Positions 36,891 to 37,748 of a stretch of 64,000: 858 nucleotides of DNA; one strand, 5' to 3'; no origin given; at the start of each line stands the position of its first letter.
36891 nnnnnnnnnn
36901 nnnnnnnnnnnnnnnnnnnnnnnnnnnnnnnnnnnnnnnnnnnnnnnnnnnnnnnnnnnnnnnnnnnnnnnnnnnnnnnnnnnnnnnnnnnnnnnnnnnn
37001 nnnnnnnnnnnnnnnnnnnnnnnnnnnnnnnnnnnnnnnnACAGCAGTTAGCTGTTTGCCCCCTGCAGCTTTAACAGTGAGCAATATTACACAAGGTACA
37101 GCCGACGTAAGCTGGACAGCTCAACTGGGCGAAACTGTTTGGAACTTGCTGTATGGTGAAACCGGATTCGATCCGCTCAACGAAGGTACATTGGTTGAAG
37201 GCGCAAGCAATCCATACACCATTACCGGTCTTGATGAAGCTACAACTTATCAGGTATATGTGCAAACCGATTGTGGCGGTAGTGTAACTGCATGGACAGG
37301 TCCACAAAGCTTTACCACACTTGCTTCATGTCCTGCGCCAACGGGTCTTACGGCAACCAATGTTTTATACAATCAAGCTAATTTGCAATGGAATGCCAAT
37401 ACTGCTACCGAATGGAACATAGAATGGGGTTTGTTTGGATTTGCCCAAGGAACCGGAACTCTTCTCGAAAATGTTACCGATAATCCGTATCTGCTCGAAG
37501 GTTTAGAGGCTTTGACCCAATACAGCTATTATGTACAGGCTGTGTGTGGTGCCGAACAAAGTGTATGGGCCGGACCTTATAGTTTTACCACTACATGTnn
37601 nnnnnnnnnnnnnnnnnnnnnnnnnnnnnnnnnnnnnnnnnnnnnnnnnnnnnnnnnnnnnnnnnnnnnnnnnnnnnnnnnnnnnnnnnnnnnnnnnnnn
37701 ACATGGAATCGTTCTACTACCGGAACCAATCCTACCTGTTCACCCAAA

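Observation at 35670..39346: Perfect 1,649-bp direct repeat at an in-frame 2,028-bp period inside the 9.9-kb surface-protein gene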

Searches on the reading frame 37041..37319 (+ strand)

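Call 60: search_protein_families(library=pfam, proteins=[window:37041-37319:+], max_evalue=0.01)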
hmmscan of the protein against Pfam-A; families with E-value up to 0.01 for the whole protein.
window:37041-37319:+ (93 aa): 2 families
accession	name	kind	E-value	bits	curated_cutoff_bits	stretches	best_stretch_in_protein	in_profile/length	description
PF00041.27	fn3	-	6e-08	33.2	25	1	7-88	2-80/84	Fibronectin type III domain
PF16656.11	Pur_ac_phosph_N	-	0.00029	21.8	30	1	11-93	6-93/93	Purple acid Phosphatase, N-terminal domain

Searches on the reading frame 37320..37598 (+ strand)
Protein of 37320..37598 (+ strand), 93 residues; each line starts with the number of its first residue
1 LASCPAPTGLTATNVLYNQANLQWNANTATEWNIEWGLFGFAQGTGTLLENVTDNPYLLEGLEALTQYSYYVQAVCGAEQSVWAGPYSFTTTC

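Call 60: search_protein_families(library=pfam, proteins=[window:37320-37598:+], max_evalue=0.01)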
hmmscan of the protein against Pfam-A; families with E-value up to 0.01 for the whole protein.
window:37320-37598:+ (93 aa): 2 families
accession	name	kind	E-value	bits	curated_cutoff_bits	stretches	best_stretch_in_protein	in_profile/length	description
PF00041.27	fn3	-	7.2e-08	33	25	1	6-83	2-77/84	Fibronectin type III domain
PF16656.11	Pur_ac_phosph_N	-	0.00062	20.7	30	1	44-91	55-93/93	Purple acid Phosphatase, N-terminal domain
